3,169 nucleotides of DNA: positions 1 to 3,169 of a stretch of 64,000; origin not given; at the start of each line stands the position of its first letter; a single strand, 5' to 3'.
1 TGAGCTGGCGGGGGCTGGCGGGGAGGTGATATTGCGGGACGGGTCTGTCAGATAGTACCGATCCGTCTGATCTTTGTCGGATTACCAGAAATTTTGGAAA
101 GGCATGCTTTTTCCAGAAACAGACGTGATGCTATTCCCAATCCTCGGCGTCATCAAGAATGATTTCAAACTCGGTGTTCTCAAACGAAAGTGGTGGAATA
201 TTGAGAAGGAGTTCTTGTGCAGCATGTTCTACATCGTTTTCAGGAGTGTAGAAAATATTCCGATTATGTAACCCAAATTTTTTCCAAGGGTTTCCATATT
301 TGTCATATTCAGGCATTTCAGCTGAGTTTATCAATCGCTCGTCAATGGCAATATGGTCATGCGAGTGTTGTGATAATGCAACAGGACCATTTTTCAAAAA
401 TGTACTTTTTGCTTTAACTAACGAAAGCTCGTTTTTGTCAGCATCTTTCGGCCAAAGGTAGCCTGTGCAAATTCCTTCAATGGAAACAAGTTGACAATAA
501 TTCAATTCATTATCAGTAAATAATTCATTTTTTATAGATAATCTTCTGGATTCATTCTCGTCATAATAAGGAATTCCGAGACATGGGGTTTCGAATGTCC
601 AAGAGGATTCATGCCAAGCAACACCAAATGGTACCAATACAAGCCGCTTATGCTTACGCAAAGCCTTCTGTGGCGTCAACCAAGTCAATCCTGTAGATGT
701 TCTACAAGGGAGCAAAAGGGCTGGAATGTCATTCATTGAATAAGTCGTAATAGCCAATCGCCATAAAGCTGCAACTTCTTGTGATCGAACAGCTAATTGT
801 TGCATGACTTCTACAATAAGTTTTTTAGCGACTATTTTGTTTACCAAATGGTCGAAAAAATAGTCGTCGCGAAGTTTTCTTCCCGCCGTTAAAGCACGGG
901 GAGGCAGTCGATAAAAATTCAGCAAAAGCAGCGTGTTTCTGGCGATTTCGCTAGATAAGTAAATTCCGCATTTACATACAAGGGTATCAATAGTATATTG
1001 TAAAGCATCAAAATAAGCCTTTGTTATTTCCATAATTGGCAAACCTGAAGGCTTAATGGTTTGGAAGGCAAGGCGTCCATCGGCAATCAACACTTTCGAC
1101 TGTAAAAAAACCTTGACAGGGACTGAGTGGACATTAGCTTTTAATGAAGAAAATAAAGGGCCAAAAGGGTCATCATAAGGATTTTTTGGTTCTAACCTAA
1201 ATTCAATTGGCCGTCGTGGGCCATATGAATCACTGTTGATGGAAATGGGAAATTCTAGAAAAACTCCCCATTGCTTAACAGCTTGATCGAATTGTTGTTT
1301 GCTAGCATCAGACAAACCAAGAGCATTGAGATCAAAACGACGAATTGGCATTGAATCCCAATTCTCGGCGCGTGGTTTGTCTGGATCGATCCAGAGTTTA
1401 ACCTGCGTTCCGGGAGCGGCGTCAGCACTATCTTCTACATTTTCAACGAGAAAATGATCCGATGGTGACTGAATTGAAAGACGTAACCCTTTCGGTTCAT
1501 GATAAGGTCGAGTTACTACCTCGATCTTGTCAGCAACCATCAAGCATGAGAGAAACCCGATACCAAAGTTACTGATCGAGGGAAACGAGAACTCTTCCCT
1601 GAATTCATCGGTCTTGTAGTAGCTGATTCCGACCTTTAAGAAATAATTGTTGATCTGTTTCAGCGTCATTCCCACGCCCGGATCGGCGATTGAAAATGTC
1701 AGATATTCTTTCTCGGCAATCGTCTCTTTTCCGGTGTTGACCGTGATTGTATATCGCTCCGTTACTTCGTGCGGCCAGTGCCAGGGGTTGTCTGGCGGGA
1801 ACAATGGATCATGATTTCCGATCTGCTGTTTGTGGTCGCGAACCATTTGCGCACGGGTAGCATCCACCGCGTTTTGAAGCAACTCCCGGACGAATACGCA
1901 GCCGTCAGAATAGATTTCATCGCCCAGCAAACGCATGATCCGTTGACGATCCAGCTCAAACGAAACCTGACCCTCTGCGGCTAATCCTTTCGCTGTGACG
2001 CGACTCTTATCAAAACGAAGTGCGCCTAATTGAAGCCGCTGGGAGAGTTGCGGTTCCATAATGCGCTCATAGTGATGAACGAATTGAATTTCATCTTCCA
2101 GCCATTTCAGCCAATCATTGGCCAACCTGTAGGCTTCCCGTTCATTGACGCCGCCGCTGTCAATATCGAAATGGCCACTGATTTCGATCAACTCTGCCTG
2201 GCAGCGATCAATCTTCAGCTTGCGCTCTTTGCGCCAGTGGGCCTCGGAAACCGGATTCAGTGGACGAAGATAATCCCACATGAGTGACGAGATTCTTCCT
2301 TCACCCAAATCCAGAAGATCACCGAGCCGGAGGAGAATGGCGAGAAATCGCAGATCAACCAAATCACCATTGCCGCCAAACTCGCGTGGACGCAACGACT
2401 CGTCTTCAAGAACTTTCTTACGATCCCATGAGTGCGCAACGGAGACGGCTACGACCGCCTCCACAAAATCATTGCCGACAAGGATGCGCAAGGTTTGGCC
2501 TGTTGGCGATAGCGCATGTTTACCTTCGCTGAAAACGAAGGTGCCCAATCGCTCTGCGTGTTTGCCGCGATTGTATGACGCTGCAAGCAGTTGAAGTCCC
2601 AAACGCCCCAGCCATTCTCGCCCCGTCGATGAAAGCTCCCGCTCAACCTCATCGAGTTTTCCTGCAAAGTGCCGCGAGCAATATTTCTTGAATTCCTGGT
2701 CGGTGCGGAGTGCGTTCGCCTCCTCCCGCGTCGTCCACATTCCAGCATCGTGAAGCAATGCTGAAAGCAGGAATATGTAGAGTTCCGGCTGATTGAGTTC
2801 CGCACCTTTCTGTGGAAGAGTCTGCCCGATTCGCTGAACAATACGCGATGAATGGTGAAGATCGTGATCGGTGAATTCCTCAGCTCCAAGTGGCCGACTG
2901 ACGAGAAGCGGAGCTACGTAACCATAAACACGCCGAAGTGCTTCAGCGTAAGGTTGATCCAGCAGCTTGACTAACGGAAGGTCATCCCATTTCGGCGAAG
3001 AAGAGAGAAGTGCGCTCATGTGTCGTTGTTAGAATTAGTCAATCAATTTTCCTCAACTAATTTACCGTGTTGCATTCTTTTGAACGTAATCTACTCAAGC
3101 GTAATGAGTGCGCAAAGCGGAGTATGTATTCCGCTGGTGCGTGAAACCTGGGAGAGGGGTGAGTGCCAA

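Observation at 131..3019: HD + Hsp90-like ATPase fusion: candidate anti-phage/conflict protein inserted next to ahcY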

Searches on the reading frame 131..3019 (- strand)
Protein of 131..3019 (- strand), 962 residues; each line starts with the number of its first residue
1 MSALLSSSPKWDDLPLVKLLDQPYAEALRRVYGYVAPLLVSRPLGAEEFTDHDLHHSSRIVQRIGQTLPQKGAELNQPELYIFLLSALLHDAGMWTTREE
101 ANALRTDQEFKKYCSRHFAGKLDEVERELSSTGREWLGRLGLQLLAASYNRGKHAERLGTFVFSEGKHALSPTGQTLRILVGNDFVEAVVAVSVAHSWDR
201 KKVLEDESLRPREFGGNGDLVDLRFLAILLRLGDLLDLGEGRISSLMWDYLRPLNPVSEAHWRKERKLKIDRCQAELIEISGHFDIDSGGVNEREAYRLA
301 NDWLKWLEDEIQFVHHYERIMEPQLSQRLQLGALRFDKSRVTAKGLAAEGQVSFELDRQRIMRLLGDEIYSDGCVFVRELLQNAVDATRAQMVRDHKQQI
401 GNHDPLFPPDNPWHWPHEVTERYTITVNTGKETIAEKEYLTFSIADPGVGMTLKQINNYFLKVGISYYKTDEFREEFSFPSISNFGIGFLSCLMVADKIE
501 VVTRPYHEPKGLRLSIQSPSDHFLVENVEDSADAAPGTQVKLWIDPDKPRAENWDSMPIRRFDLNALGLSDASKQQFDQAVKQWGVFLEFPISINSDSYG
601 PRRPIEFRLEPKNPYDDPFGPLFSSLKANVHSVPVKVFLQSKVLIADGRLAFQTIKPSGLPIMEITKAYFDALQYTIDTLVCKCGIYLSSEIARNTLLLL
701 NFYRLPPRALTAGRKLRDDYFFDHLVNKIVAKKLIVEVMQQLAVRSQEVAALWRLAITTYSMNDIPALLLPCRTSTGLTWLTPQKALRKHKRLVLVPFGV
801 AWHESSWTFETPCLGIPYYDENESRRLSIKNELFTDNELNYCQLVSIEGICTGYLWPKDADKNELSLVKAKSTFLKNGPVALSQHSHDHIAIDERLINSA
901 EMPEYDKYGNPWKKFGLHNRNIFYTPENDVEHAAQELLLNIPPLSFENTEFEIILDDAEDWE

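Call 3: search_protein_families(library=pfam, proteins=[window:131-3019:-], max_evalue=1)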
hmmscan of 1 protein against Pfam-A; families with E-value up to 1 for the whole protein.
window:131-3019:- (962 aa): 5 families
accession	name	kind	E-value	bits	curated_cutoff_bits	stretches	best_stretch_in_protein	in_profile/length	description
PF24391.1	HD-CE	-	1.9e-39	136.4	27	1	47-311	2-261/263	HD-CE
PF13589.12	HATPase_c_3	-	5.6e-05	23.6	25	1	377-510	7-99/137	Histidine kinase-, DNA gyrase B-, and HSP90-like ATPase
PF02518.31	HATPase_c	-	0.044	14.6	26.4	1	377-500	10-88/111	Histidine kinase-, DNA gyrase B-, and HSP90-like ATPase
PF14677.12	FANCI_S3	-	0.083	13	25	1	84-128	10-54/216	FANCI solenoid 3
PF25794.1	SACS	-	0.12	12.5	32.8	0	369-398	14-44/247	Sacsin domain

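Call 4: search_protein_families(library=padloc, proteins=[window:131-3019:-], max_evalue=1)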
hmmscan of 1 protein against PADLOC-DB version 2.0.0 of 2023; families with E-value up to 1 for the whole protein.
window:131-3019:- (962 aa): 3 families
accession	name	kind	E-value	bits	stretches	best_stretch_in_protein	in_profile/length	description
PDLC03762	RT_UG24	-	6.3e-08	29.2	1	183-262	823-897/1036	DRT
PDLC03972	TmtA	-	0.0053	12.8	1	362-389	30-57/1302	-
PDLC03419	REase_II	-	0.024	11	1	442-503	57-119/695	Type II restriction enzyme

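Call 5: search_protein_families(library=ncbifam, proteins=[window:131-3019:-], max_evalue=1)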
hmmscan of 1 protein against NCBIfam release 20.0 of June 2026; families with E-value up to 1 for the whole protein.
window:131-3019:- (962 aa): 4 families
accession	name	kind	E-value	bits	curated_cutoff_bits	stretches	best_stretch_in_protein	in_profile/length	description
NF010683.0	PRK14083.1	equivalog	1.2e-26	93.4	455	1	351-548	5-171/604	HSP90 family protein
NF003555.1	PRK05218.1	equivalog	4.2e-20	71.8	371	1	352-594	3-204/614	molecular chaperone HtpG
NF050001.1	restrict_BbrUII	equivalog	1.6e-08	33.6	550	1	441-518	49-130/659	BbrUII/HgiDII family restriction enzyme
NF047352.1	P_loop_sacsin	domain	0.00017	21.9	50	0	376-392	3-19/80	sacsin N-terminal ATP-binding-like domain-containing protein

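Call 6: find_homologous_proteins(query=window:131-3019:-, max_evalue=0.001)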
Query window:131-3019:- (962 aa): 155 proteins with E <= 0.001 among 8000 candidates; the best 120 are listed.
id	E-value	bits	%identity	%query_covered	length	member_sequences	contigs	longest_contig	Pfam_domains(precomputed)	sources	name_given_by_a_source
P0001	0.0e+0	1873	84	100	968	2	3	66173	PF24391.2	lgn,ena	-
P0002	0.0e+0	1756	89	87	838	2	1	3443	PF24391.2,PF13589.13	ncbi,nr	ncbi:MAG: hypothetical protein HGA87_04930 [Desulfobulbaceae bacterium]|nr:hypothetical protein [Des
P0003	0.0e+0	1508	70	100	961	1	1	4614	PF24391.2,PF13589.13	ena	-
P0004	0.0e+0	1338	68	91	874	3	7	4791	PF24391.2,PF13589.13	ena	-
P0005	0.0e+0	1290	61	98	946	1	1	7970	PF24391.2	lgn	-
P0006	0.0e+0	1199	57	99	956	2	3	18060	PF24391.2,PF13589.13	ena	-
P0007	2.4e-258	878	65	61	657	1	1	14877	PF24391.2,PF13589.13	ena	-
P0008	1.2e-215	737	41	99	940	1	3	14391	PF24391.2,PF13589.13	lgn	-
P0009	4.8e-214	731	41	99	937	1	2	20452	PF24391.2,PF13589.13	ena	-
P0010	4.4e-212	725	42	100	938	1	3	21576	PF24391.2,PF02518.32,PF13589.13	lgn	-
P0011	5.3e-204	698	44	90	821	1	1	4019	PF24391.2,PF13589.13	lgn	-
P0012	3.9e-203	695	41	99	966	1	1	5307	PF24391.2,PF13589.13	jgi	jgi:hypothetical protein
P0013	1.2e-200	687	52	58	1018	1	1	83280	PF24391.2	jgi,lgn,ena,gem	-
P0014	3.1e-200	686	41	100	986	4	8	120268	PF24391.2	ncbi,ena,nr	ncbi:MAG: hypothetical protein CMO55_25060 [Verrucomicrobiales bacterium]|nr:hypothetical protein [V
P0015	3.5e-200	685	40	99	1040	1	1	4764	PF24391.2,PF13589.13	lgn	-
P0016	6.6e-197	675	40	100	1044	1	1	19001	PF24391.2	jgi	jgi:hypothetical protein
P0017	3.9e-195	669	40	99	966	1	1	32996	PF24391.2,PF02518.32,PF13589.13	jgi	jgi:Histidine kinase-, DNA gyrase B-, and HSP90-like ATPase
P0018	3.0e-194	666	40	99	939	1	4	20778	PF24391.2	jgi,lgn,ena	-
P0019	2.9e-192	659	39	100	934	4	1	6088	PF24391.2,PF13589.13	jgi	jgi:hypothetical protein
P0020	9.0e-191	654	38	99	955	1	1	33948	PF24391.2,PF13589.13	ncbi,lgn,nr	ncbi:MAG: ATP-binding protein [Candidatus Aminicenantes bacterium]|nr:ATP-binding protein [Candidatu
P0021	2.8e-185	636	39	99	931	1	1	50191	PF24391.2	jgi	jgi:hypothetical protein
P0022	8.6e-184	631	41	94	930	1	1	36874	PF24391.2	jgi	jgi:hypothetical protein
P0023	3.4e-178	613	50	63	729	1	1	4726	PF24391.2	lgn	-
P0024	5.5e-175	602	53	58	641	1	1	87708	PF24391.2,PF13589.13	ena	-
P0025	7.9e-164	565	37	94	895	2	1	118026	PF24391.2,PF13589.13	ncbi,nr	ncbi:MAG TPA: ATP-binding protein [Thermoanaerobaculia bacterium]|nr:ATP-binding protein [Thermoanae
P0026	8.0e-160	552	38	89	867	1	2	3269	PF24391.2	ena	-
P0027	4.2e-111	391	31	99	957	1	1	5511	PF24391.2,PF13589.13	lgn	-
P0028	4.6e-104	367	31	94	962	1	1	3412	PF24391.2,PF13589.13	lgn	-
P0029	2.6e-103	365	31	98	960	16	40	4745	PF24391.2,PF13589.13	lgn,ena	-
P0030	2.8e-96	342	29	96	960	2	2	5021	PF24391.2,PF13589.13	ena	-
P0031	1.0e-49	188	30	52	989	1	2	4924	PF24391.2,PF13589.13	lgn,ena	-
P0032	1.2e-49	187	30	56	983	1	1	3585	PF24391.2,PF13589.13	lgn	-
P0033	1.0e-48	184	30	52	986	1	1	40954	PF24391.2,PF13589.13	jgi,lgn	jgi:hypothetical protein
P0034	3.4e-46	176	28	60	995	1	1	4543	PF24391.2,PF13589.13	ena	-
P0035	4.1e-46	176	30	48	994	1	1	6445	PF24391.2,PF13589.13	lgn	-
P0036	2.6e-44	170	29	58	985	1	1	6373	PF24391.2,PF13589.13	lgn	-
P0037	3.1e-44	169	29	52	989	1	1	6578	PF24391.2,PF13589.13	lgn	-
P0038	3.9e-44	169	28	52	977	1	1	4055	PF24391.2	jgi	jgi:hypothetical protein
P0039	5.3e-44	169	28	59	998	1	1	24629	PF24391.2,PF13589.13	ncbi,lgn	-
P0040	1.1e-43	168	29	58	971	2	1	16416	PF24391.2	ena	-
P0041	1.1e-43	167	29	52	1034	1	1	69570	PF24391.2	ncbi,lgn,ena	-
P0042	6.2e-43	165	29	58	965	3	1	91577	PF24391.2,PF13589.13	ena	-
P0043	9.0e-43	165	27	62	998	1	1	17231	PF24391.2,PF13589.13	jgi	jgi:molecular chaperone HtpG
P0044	1.4e-42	164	29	59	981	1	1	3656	PF24391.2,PF13589.13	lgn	-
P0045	3.8e-42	162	28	55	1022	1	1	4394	PF24391.2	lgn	-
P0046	8.5e-42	161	28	61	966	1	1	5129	PF24391.2,PF13589.13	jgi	jgi:molecular chaperone HtpG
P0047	1.7e-41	160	29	59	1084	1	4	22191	PF24391.2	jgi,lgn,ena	-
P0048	1.7e-41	160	28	52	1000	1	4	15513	PF24391.2,PF13589.13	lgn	-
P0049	1.9e-41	160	27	60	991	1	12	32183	PF24391.2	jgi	jgi:hypothetical protein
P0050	2.1e-41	160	30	50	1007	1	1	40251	PF24391.2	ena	-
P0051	3.2e-41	159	30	52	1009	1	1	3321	PF24391.2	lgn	-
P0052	7.7e-41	158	29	52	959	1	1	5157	PF24391.2,PF13589.13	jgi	jgi:signal transduction histidine kinase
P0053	2.6e-40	156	27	61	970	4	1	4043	PF24391.2,PF13589.13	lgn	-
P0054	6.6e-40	155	28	52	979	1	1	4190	PF24391.2,PF13589.13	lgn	-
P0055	6.8e-40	155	28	57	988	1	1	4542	PF24391.2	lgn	-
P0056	5.6e-39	152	27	57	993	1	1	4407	PF24391.2,PF13589.13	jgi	jgi:molecular chaperone HtpG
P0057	1.0e-38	151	26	57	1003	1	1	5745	PF24391.2,PF13589.13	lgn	-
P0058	1.0e-38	151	28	51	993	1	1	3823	PF24391.2,PF13589.13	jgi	jgi:molecular chaperone HtpG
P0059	3.4e-38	149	29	51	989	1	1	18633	PF24391.2,PF13589.13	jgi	jgi:hypothetical protein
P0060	4.4e-38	149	28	63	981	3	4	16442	PF24391.2,PF13589.13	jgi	jgi:molecular chaperone HtpG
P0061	6.5e-38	148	26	61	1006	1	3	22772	PF24391.2,PF13589.13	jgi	jgi:molecular chaperone HtpG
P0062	1.2e-37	148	28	51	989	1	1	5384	PF24391.2,PF13589.13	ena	-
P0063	2.4e-37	147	27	57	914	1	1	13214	PF24391.2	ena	-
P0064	4.7e-37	146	28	52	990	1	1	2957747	PF24391.2,PF13589.13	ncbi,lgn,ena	-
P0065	5.1e-37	145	30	43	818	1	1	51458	PF24391.2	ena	-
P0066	3.5e-35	139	27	57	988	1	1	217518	PF24391.2,PF13589.13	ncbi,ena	-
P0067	4.2e-35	139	30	50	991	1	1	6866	PF24391.2,PF13589.13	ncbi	ncbi:MAG: ATP-binding protein [Candidatus Acidiferrales bacterium]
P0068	4.6e-35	139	29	48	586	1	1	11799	PF24391.2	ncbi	ncbi:MAG: hypothetical protein ABSG46_01530, partial [Candidatus Binataceae bacterium]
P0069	5.0e-34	136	29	51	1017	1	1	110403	PF24391.2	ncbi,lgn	-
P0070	2.8e-32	130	31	37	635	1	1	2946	PF24391.2,PF13589.13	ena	-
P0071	3.9e-32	129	27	51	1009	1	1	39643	PF24391.2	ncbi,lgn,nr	ncbi:MAG TPA: hypothetical protein VEK57_09915 [Thermoanaerobaculia bacterium]|nr:hypothetical prote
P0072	9.0e-32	128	30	48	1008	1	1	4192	PF24391.2,PF13589.13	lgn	-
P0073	9.0e-32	128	25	70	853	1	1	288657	PF24391.2,PF13589.13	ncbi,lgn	-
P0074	5.8e-31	125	29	52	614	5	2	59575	PF24391.2,PF02518.32,PF13589.13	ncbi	ncbi:HD domain-containing protein [Coprobacter sp.]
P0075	1.3e-30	124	26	54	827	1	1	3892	PF24391.2,PF13589.13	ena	-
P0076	1.2e-29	121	26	52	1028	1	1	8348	PF24391.2,PF24401.2,PF13589.13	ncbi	-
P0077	2.4e-29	120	27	57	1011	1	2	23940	PF24391.2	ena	-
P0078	5.0e-29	119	26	52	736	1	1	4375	PF24391.2,PF13589.13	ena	-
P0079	6.6e-29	119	28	54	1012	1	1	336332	PF24391.2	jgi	jgi:hypothetical protein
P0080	6.8e-29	119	26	60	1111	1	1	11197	PF24391.2,PF02518.32,PF13589.13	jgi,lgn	jgi:hypothetical protein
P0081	2.6e-28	117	26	54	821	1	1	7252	PF24391.2,PF13589.13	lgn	-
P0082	4.1e-28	116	25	56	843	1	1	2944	PF24391.2,PF13589.13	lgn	-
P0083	8.3e-28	115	25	49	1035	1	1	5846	PF24391.2,PF13589.13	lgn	-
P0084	5.7e-27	112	26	51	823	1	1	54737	PF24391.2,PF13589.13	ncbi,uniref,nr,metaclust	ncbi:HD domain-containing protein [Paenibacillus maysiensis]|uniref:HD domain-containing protein n=1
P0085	9.9e-27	111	26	56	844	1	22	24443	PF24391.2,PF13589.13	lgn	-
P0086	9.9e-27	111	29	49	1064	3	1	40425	PF24391.2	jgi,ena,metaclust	metaclust:\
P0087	1.8e-26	111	27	57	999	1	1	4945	PF24391.2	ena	-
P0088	1.9e-26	110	26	53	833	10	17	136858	PF24391.2,PF01966.29,PF13589.13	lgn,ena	-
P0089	3.0e-26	110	26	54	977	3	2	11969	PF24391.2,PF13589.13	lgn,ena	-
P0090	6.6e-26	109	25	56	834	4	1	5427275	PF24391.2,PF01966.29,PF13589.13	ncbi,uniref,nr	ncbi:HD domain-containing protein [Flavobacterium flavigenum]|uniref:HD domain-containing protein n=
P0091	6.8e-26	109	27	51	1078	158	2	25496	PF24391.2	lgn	-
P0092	2.7e-25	107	25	62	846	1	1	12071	PF24391.2,PF13589.13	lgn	-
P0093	1.6e-24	104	28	51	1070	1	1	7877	PF24391.2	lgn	-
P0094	1.7e-24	104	27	51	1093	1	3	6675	PF24391.2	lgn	-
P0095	2.2e-24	104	25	53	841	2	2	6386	PF24391.2,PF13589.13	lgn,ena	-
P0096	8.8e-24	102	25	55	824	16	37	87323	PF24391.2,PF01966.29,PF13589.13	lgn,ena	-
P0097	1.0e-23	101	27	50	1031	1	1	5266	PF24391.2,PF13589.13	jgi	jgi:hypothetical protein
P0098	1.1e-23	101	27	51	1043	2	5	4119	PF24391.2,PF13589.13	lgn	-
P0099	1.6e-23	101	28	51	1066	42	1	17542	PF24391.2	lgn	-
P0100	3.9e-23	100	27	52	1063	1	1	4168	PF24391.2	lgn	-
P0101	1.2e-22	98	25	52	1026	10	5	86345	PF24391.2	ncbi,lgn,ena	-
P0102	1.4e-22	98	25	57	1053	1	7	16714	PF24391.2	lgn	-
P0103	1.5e-22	98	28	51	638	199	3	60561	PF24391.2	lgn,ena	-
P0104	1.6e-22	97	26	52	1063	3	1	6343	PF24391.2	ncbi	-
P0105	2.1e-22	97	27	53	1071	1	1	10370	PF24391.2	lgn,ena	-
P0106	2.4e-22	97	26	57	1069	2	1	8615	PF24391.2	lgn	-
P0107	4.2e-22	96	25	54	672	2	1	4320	PF24391.2,PF01966.29,PF13589.13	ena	-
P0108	9.8e-22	95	28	48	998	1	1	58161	PF24391.2,PF13589.13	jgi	jgi:hypothetical protein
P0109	1.4e-21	94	25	53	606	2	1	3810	PF24391.2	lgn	-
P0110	1.5e-21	94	23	50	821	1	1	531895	PF24391.2,PF01966.29,PF13589.13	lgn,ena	-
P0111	1.7e-21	94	27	33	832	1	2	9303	PF24391.2,PF01966.29,PF13589.13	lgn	-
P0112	1.8e-21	94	26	34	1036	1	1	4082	PF24391.2,PF13589.13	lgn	-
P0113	1.8e-21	94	24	66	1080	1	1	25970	PF24391.2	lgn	-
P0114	3.3e-21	93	28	50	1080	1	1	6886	PF24391.2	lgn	-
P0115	3.8e-21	93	28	43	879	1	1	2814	PF24391.2,PF13589.13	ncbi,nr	ncbi:MAG: ATP-binding protein, partial [Oscillibacter sp.]|nr:ATP-binding protein [Oscillibacter sp.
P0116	5.5e-21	92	25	59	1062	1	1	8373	PF24391.2,PF13589.13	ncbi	-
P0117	1.0e-20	91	27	52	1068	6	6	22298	PF24391.2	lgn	-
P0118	2.8e-20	90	27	53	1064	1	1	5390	PF24391.2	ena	-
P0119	3.4e-20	90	27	50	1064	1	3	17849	PF24391.2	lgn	-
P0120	4.0e-20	90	27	53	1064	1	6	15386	PF24391.2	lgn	-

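Call 7: search_solved_structures(query=window:131-3019:-, max_evalue=1, show_alignments=2)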
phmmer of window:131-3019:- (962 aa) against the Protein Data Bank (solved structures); distinct sequences matched with E-value up to 1: 151 (the best 60 are shown).
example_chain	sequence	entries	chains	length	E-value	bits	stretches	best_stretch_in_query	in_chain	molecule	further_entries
7c04_A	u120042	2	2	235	2.4e-08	35.6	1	351-544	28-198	Heat shock protein 75 kDa, mitochondrial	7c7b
5f3k_A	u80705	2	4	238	2.5e-08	35.5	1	351-544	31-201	Heat shock protein 75 kDa, mitochondrial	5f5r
7u8u_A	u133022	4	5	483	2.6e-07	32.1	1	352-543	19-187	Heat shock protein 75 kDa, mitochondrial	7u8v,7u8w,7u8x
5hph_A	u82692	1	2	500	2.8e-07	32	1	352-544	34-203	Heat shock protein 75 kDa, mitochondrial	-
4z1f_A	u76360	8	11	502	2.8e-07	32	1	352-544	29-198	Heat shock protein 75 kDa, mitochondrial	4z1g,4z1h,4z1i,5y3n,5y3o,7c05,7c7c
7ulk_A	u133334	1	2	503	2.9e-07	32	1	352-544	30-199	Heat shock protein 75 kDa, mitochondrial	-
7kck_A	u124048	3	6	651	5.7e-07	31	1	352-543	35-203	Heat shock protein 75 kDa, mitochondrial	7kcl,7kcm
8jr7_A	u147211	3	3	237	6e-07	30.9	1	354-508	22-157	Heat shock protein HSP 90-alpha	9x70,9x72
1bgq_A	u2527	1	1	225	6.2e-07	30.9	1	346-514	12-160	HEAT SHOCK PROTEIN 90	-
2cgf_A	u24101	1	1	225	6.3e-07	30.9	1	346-514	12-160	ATP-DEPENDENT MOLECULAR CHAPERONE HSP82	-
8yjg_A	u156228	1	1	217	8.8e-07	30.4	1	352-509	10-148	ATP-dependent molecular chaperone HSC82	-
6xg6_A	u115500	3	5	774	9.1e-07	30.4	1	352-543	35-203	Heat shock protein 75 kDa, mitochondrial, Fibronectin binding protein fusion | Heat shock protein 75 kDa, mitochondrial, SpyCatcher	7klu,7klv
7k9r_A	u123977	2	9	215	9.9e-07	30.2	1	434-547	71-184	Hsp90-like protein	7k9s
1zw9_A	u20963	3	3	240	1e-06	30.2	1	351-514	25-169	HSP82 | ATP-dependent molecular chaperone HSP82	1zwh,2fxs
7k9u_A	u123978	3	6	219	1.1e-06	30.1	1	434-547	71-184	Hsp90-like protein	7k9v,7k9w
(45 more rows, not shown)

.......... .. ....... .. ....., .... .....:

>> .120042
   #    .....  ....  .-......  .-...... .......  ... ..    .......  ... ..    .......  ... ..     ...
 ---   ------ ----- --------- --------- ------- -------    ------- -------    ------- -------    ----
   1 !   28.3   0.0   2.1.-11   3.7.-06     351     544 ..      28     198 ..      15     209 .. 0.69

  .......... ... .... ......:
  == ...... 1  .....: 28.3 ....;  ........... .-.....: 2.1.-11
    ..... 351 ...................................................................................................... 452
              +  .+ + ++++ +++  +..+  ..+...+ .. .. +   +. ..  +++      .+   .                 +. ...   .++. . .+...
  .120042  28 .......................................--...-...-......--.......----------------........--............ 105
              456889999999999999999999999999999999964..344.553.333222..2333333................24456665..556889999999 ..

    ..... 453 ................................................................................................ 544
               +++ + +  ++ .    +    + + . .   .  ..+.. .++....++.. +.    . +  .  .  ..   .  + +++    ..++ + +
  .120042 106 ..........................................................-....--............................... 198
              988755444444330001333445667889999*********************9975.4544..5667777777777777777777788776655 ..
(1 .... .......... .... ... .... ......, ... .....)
